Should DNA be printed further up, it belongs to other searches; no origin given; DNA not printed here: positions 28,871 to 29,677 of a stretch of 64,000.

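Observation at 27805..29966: Tandem array of five small secreted two-TM proteins with VirB2/TrbC-pilin-like architecture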

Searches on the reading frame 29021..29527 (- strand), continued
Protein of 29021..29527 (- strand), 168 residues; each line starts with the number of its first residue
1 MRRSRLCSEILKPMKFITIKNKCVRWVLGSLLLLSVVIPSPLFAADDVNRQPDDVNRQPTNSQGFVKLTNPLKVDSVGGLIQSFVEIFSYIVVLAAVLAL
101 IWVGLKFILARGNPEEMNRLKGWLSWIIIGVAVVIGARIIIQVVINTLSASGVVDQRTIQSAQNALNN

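Call 42: search_solved_structures(query=A1, max_evalue=10, show_alignments=2)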
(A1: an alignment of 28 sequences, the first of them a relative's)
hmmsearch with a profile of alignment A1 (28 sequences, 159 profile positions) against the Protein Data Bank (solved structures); distinct sequences matched with E-value up to 10: 1.
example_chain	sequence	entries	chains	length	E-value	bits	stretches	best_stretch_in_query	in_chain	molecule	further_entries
5u9n_A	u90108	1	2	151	0.26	14.1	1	22-78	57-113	Bromo domain containing protein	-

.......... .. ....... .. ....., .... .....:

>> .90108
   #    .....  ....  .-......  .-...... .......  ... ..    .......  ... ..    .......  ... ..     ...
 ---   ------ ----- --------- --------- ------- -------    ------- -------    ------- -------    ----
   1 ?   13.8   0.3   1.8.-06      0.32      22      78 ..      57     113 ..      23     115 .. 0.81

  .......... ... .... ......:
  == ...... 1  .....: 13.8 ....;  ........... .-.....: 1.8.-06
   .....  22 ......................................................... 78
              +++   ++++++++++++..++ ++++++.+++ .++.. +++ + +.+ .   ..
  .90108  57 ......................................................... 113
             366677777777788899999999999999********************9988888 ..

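Call 49: predict_structure(alignment_id=A1)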
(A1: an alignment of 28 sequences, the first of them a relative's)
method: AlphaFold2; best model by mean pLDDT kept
length: 155 residues; sequences in the alignment: 28
mean_pLDDT: 70.1   pTM: 0.46
mean pLDDT of the five models: 70.1, 69.3, 66.3, 65.9, 65.5
residues with pLDDT >= 90: 30; 70-90: 53; 50-70: 38; < 50: 34
segments of 3 or more residues with pLDDT < 50: 26-52, 59-61
pLDDT, mean of each block of 10 residues (from residue 1): 56 74 56 42 45 49 70 87 92 90 90 91 85 74 58 56
secondary structure, 60 per line:
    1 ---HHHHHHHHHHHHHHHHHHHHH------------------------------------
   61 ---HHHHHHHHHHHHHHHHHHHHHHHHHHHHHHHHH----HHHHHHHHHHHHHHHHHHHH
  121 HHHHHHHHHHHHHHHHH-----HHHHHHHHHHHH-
elements in order: H4-24 H64-96 H101-137 H143-154

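Call 51: fold_search(model_id=the predicted structure, library=pdb)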
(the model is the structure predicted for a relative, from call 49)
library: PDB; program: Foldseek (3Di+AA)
matches with E <= 10: 102; with E <= 0.001: 0
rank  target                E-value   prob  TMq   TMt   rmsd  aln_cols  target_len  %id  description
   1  7emf_G                2.2e+00  0.04  0.17  0.17  24.0       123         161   21  Human Mediator (deletion of MED1-IDR) in a Tail-extended conformation (released 2021-05-05)
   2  7enc_g                2.5e+00  0.07  0.23  0.22  23.6       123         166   18  TFIID-based PIC-Mediator holo-complex in fully-assembled state (hPIC-MED) (released 2021-05-26)
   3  5y9o_B                2.6e+00  0.35  0.34  0.15   4.5        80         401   15  The apo structure of Legionella pneumophila WipA (released 2018-05-16)
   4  5l8g_b                3.0e+00  0.23  0.28  0.46   6.1        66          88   17  Crystal structure of Rhodospirillum rubrum Rru_A0973 mutant H65A (released 2016-08-31)
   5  8v8h_B                3.2e+00  0.13  0.31  0.22   8.3        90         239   13  PI3Ka H1047R co-crystal structure with inhibitor in cryptic pocket near H1047R (compound 4). (released 2024-03-20)
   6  7ena_g                3.2e+00  0.04  0.19  0.18  23.6       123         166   18  TFIID-based PIC-Mediator holo-complex in pre-assembled state (pre-hPIC-MED) (released 2021-05-26)
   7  6b87_D                3.5e+00  0.16  0.36  0.50   5.1        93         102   12  Crystal structure of transmembrane protein TMHC2_E (released 2018-03-14)
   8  7lbm_i                3.5e+00  0.16  0.31  0.42   7.1        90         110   16  Structure of the human Mediator-bound transcription pre-initiation complex (released 2021-03-24)
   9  7q83_D                3.5e+00  0.12  0.30  0.29   5.4        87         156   15  Crystal structure of S. cerevisiae Sso2 in complex with the pleckstrin homology domain of Sec3 (released 2022-08-31)
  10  8gxq_g                3.5e+00  0.10  0.28  0.37   8.8        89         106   13  PIC-Mediator in complex with +1 nucleosome (T40N) in MH-binding state (released 2022-11-02)
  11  5l8f_B                3.7e+00  0.18  0.28  0.45   6.2        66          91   18  Crystal structure of Rhodospirillum rubrum Rru_A0973 mutant E32A, E62A, H65A. (released 2017-06-21)
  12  9n22_K                3.7e+00  0.12  0.30  0.23   5.7        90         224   14  Y20S (Sec18-Sec17-Sec9-Sso1-Snc1) EDTA - Class 2 (released 2025-10-01)
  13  7ltq_A                3.7e+00  0.11  0.21  0.13  11.8        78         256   20  Crystal Structure of a histidine kinase from Burkholderia ambifaria MC40-6 (released 2021-03-17)
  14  5l8g_Z                4.0e+00  0.18  0.28  0.47   6.1        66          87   17  Crystal structure of Rhodospirillum rubrum Rru_A0973 mutant H65A (released 2016-08-31)
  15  6suw_B                4.0e+00  0.18  0.28  0.46   6.1        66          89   18  Crystal structure of Rhodospirillum rubrum Rru_A0973 E31A variant (released 2020-09-23)
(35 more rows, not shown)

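Call 55: search_protein_families(library=pfam, proteins=[L049:6325-7200:+, L049:7228-8541:+, L049:8564-9085:+, L049:9086-9445:+, L049:9408-9821:+, L049:9866-10252:+, L049:10286-10690:+, L049:10766-12358:-, L049:15749-17167:-, L049:14465-15730:-], max_evalue=0.01)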
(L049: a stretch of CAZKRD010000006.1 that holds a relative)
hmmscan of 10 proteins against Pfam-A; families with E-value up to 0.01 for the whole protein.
L049:6325-7200:+ (291 aa): 3 families
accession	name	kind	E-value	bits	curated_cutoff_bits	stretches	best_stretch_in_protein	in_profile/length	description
PF00483.29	NTP_transferase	-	4.1e-26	92.5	21.2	1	6-268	1-239/245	Nucleotidyl transferase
PF12804.13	NTP_transf_3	-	6.8e-06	26.8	27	1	7-66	1-53/160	MobA-like NTP transferase domain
PF02348.25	CTP_transf_3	-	0.0096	16.2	22.6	0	24-56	13-46/217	Cytidylyltransferase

L049:7228-8541:+ (437 aa): 2 families
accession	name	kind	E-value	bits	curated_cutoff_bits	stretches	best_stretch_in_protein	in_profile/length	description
PF13416.11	SBP_bac_8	-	3.2e-30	106.3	27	1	58-373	2-266/279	Bacterial extracellular solute-binding protein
PF01547.30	SBP_bac_1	-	2.3e-25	90.6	26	1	55-353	10-303/307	Bacterial extracellular solute-binding protein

L049:8564-9085:+ (173 aa): 1 family
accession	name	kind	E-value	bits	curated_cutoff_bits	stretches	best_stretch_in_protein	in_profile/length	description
PF18895.5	T4SS_pilin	-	9.5e-09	35.6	26.6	1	82-141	12-71/71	Type IV secretion system pilin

L049:9086-9445:+ (119 aa): 3 families
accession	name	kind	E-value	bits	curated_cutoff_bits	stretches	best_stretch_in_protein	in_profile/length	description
PF18895.5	T4SS_pilin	-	2e-13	50.6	26.6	1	42-108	4-69/71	Type IV secretion system pilin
PF04956.18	TrbC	-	1.3e-10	41.8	27.9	1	5-110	6-98/98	TrbC/VIRB2 pilin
PF13687.11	DUF4153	-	0.0075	15.9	27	1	13-113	21-108/373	Domain of unknown function (DUF4153)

L049:9408-9821:+ (137 aa): 4 families
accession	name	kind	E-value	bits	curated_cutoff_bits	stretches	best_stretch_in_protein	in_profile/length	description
PF18895.5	T4SS_pilin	-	4.8e-14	52.6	26.6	1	56-123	5-71/71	Type IV secretion system pilin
PF04956.18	TrbC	-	4e-05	24.2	27.9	1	16-122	7-97/98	TrbC/VIRB2 pilin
PF10320.15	7TM_GPCR_Srsx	-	0.00019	21.4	24.1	1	15-127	104-210/257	Serpentine type 7TM GPCR chemoreceptor Srsx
PF18920.5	DUF5671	-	0.0037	17.6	28.4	1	26-131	9-110/132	Domain of unknown function (DUF5671)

L049:9866-10252:+ (128 aa): 5 families
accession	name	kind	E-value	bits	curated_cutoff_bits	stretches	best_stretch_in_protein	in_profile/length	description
PF18895.5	T4SS_pilin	-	2.5e-15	56.7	26.6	1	48-114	6-71/71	Type IV secretion system pilin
PF02322.20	Cyt_bd_oxida_II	-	0.00029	20.7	35.6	1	22-111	129-208/302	Cytochrome bd terminal oxidase subunit II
PF04956.18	TrbC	-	0.00046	20.8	27.9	1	7-113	11-97/98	TrbC/VIRB2 pilin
PF06664.17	WLS-like_TM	-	0.0055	16.5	28.3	1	12-113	110-212/247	Wntless-like, transmembrane domain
PF00335.26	Tetraspanin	-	0.0083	16.2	32.1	1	54-110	7-62/225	Tetraspanin family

L049:10286-10690:+ (134 aa): 9 families
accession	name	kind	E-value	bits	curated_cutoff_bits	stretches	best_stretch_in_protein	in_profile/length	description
PF18895.5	T4SS_pilin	-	3.4e-16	59.5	26.6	1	53-120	5-71/71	Type IV secretion system pilin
PF04956.18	TrbC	-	1.7e-06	28.6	27.9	1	2-119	2-97/98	TrbC/VIRB2 pilin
PF02322.20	Cyt_bd_oxida_II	-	5.2e-05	23.2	35.6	1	16-117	118-208/302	Cytochrome bd terminal oxidase subunit II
PF01252.23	Peptidase_A8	-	0.0012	19.5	25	1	37-92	27-80/142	Signal peptidase (SPase) II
PF00335.26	Tetraspanin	-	0.0045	17.1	32.1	1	60-117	7-63/225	Tetraspanin family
PF04479.18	RTA1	-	0.0055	16.7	24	1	52-121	60-128/208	RTA1 like protein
PF06664.17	WLS-like_TM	-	0.0063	16.3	28.3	1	8-118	110-211/247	Wntless-like, transmembrane domain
PF13273.12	DUF4064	-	0.0067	17.1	32.1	0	17-78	15-73/102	Protein of unknown function (DUF4064)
PF02118.27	Srg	-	0.009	16.2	22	0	3-124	118-233/275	Srg family chemoreceptor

L049:10766-12358:- (530 aa): 1 family
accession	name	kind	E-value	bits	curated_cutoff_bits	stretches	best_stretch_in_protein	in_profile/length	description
PF14897.12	EpsG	-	0.0021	17.7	30.1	1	90-349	60-296/326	EpsG family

L049:15749-17167:- (472 aa): 1 family
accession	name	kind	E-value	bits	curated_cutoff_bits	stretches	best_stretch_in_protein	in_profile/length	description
PF04932.20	Wzy_C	-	1.5e-16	61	31.7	1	247-381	3-149/149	O-Antigen ligase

L049:14465-15730:- (421 aa): 1 family
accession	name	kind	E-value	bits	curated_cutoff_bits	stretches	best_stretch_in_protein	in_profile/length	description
PF04932.20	Wzy_C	-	8.3e-24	84.5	31.7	1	207-350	2-149/149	O-Antigen ligase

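Call 61: find_related_loci(query=A3, collection=metagenome_contigs, flank=6000)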
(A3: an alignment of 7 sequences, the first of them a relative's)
Query A3 (437 aa) in metagenome_contigs; peptide patterns used: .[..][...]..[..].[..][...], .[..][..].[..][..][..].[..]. (x = any residue, [..] = any of these).
600 stretches matched a pattern (row limit reached: there are more); 558 encode a relative of the query (tblastn E <= 1e-3); the best 80 are kept; 80 distinct loci.
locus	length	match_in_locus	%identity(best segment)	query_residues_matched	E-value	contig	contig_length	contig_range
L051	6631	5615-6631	100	1-339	0e+0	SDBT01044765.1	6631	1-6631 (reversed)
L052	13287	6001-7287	42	1-437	9e-124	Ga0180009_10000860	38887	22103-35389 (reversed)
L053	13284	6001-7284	43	4-437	1e-121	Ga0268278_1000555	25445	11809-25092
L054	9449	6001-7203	45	35-437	2e-119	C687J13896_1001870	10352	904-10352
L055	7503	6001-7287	43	7-437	3e-119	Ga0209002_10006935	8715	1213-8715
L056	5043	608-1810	45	35-437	2e-119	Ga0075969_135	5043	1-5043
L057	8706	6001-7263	43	9-437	1e-117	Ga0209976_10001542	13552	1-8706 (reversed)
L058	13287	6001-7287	43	1-436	3e-116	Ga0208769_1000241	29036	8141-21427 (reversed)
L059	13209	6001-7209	45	35-437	1e-114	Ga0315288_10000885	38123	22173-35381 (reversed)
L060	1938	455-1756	43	2-437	1e-121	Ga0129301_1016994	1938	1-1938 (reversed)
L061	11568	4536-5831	42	7-437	4e-114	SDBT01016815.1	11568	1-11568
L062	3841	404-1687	41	2-437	1e-115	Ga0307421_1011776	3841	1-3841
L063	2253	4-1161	44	45-437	1e-119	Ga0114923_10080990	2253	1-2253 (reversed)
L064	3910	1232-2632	39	1-436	7e-114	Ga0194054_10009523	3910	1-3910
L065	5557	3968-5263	41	1-437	2e-112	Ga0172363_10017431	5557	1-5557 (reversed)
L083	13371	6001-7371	40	5-436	1e-104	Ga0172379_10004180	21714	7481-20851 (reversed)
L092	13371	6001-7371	38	7-437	3e-103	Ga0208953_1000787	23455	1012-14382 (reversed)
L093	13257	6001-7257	39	9-436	3e-103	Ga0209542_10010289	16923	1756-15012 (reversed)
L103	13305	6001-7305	39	3-436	1e-100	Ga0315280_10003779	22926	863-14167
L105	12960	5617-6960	37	20-436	2e-100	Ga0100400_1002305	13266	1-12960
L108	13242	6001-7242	40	7-434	6e-100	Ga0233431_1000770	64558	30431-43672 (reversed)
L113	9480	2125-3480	37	16-437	2e-98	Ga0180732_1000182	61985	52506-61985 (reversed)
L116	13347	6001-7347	37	20-436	1e-98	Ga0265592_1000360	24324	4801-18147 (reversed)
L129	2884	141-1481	37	22-436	2e-99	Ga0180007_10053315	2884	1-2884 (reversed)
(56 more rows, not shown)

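Call 64: search_protein_families(library=pfam, proteins=[L083:7830-8489:+, L083:10571-12172:-, L083:9823-10569:-, L093:7312-10938:+, L103:7416-10391:+, L129:1544-2815:+, L105:8500-9537:+, L113:5391-6905:+, L116:10456-11817:+, L092:8559-9656:+], max_evalue=0.001)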
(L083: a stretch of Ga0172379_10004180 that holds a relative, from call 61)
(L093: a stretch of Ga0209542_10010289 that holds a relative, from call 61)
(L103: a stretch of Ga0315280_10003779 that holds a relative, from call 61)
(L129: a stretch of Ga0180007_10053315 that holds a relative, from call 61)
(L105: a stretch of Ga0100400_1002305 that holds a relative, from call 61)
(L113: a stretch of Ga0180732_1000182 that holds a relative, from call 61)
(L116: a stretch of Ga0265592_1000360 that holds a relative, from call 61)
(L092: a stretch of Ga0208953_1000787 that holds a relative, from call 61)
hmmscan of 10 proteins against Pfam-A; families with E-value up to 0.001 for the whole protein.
L083:7830-8489:+ (219 aa): 3 families
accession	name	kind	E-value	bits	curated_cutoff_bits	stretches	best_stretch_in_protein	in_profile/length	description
PF13413.12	HTH_25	-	1.7e-18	66.6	24.6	1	19-78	2-61/62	Helix-turn-helix domain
PF09136.16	Glucodextran_B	-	5.3e-11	42.7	27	1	140-218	1-81/83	Glucodextranase, domain B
PF12844.13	HTH_19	-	1e-07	32.2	30.2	1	16-82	1-61/64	Helix-turn-helix domain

L083:10571-12172:- (533 aa): 0 families

L083:9823-10569:- (248 aa): 1 family
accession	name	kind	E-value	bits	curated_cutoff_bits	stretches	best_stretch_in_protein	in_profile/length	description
PF00535.33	Glycos_transf_2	-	5e-19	69.3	23.3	1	6-173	3-167/168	Glycosyl transferase family 2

L093:7312-10938:+ (1208 aa): 4 families
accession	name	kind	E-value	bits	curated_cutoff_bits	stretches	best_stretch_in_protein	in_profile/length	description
PF16656.11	Pur_ac_phosph_N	-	2.1e-29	102.3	30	3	319-400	6-93/93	Purple acid Phosphatase, N-terminal domain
PF05345.18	He_PIG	-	1.7e-28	99.3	24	3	620-699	4-94/96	Putative Ig domain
PF00041.27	fn3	-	3e-17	63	25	3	941-1012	4-73/84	Fibronectin type III domain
PF01464.25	SLT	-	3.4e-06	27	21.3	1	754-862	5-102/117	Transglycosylase SLT domain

L103:7416-10391:+ (991 aa): 2 families
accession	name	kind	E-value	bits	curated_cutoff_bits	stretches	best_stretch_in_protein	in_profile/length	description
PF05345.18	He_PIG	-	1.2e-05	26.1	24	1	516-575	13-82/96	Putative Ig domain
PF01464.25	SLT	-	0.00045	20.2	21.3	1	826-917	15-98/117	Transglycosylase SLT domain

L129:1544-2815:+ (423 aa): 1 family
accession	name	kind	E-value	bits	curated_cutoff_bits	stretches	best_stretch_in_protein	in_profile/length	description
PF07676.18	PD40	-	2.1e-07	31.2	20.9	0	115-133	13-32/38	WD40-like Beta Propeller Repeat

L105:8500-9537:+ (345 aa): 8 families
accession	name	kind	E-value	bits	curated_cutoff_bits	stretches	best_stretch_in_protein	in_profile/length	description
PF00154.27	RecA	-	2.4e-134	447.2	27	1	22-280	4-262/262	recA bacterial DNA recombination protein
PF21096.2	RecA_C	-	2.5e-16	60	27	1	283-338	1-56/57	RecA C-terminal domain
PF08423.17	Rad51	-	3.3e-08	33.5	22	1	48-242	5-215/244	Rad51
PF02283.22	CobU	-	6.8e-06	26.2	27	1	75-209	3-128/168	Cobinamide kinase / cobinamide phosphate guanyltransferase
PF01637.24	ATPase_2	-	1.1e-05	25.8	33.2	1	71-204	21-117/225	ATPase domain predominantly from Archaea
PF06745.19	ATPase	-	1.1e-05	25.3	26.6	1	51-108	1-58/231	KaiC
PF13481.12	AAA_25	-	0.00046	20.3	27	0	67-95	30-58/195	AAA domain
PF00004.35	AAA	-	0.00057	20.8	21.2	0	75-185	3-92/131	ATPase family associated with various cellular activities (AAA)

L113:5391-6905:+ (504 aa): 4 families
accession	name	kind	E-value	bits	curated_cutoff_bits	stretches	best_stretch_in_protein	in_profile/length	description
PF12072.13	RNase_Y_N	-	2.7e-31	109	32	1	4-188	4-199/201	RNase Y N-terminal region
PF01966.28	HD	-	3.3e-16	60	22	1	322-411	2-114/116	HD domain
PF00013.35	KH_1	-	4.2e-11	42.9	21.5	1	199-255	4-64/66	KH domain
PF08668.18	HDOD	-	8e-08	32.4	22.9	0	321-359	95-134/196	HDOD domain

L116:10456-11817:+ (453 aa): 2 families
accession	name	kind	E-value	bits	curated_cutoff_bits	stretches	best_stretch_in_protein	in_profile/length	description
PF19077.6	Big_13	-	6.6e-05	23.8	27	0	232-305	22-95/102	Bacterial Ig-like domain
PF07715.20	Plug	-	0.00034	21.5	23.9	0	39-77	38-70/107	TonB-dependent Receptor Plug Domain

L092:8559-9656:+ (365 aa): 9 families
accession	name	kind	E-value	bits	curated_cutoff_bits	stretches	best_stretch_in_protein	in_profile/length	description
PF00154.27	RecA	-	1e-135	451.7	27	1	42-302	2-262/262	recA bacterial DNA recombination protein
PF21096.2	RecA_C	-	4.6e-13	49.5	27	1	305-360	1-56/57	RecA C-terminal domain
PF08423.17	Rad51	-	9.1e-09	35.4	22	1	69-265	4-216/244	Rad51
PF06745.19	ATPase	-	4e-07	30.1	26.6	1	73-192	1-140/231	KaiC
PF01637.24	ATPase_2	-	2.7e-06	27.8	33.2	1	93-226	21-117/225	ATPase domain predominantly from Archaea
PF00005.33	ABC_tran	-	0.00017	22.6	25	0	89-146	8-67/137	ABC transporter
PF02283.22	CobU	-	0.00039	20.5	27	1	97-226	3-123/168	Cobinamide kinase / cobinamide phosphate guanyltransferase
PF13481.12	AAA_25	-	0.00071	19.7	27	0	89-131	30-83/195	AAA domain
PF00004.35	AAA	-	0.00072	20.4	21.2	0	97-223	3-105/131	ATPase family associated with various cellular activities (AAA)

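Call 82: search_protein_families(library=pfam, proteins=[L108:7600-8604:+, L108:9024-9875:+], max_evalue=0.001)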
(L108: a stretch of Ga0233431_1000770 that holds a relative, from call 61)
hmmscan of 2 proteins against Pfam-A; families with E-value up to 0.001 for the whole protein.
L108:7600-8604:+ (334 aa): 1 family
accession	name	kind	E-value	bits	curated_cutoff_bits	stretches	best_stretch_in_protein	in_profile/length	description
PF18895.5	T4SS_pilin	-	2.4e-22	79.2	26.6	3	182-248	4-69/71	Type IV secretion system pilin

L108:9024-9875:+ (283 aa): 2 families
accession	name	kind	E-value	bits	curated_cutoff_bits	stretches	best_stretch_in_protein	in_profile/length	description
PF18895.5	T4SS_pilin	-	2.5e-27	95.2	26.6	3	137-204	5-71/71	Type IV secretion system pilin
PF03188.21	Cytochrom_B561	-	0.00076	20.2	23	0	202-272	57-122/137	Eukaryotic cytochrome b561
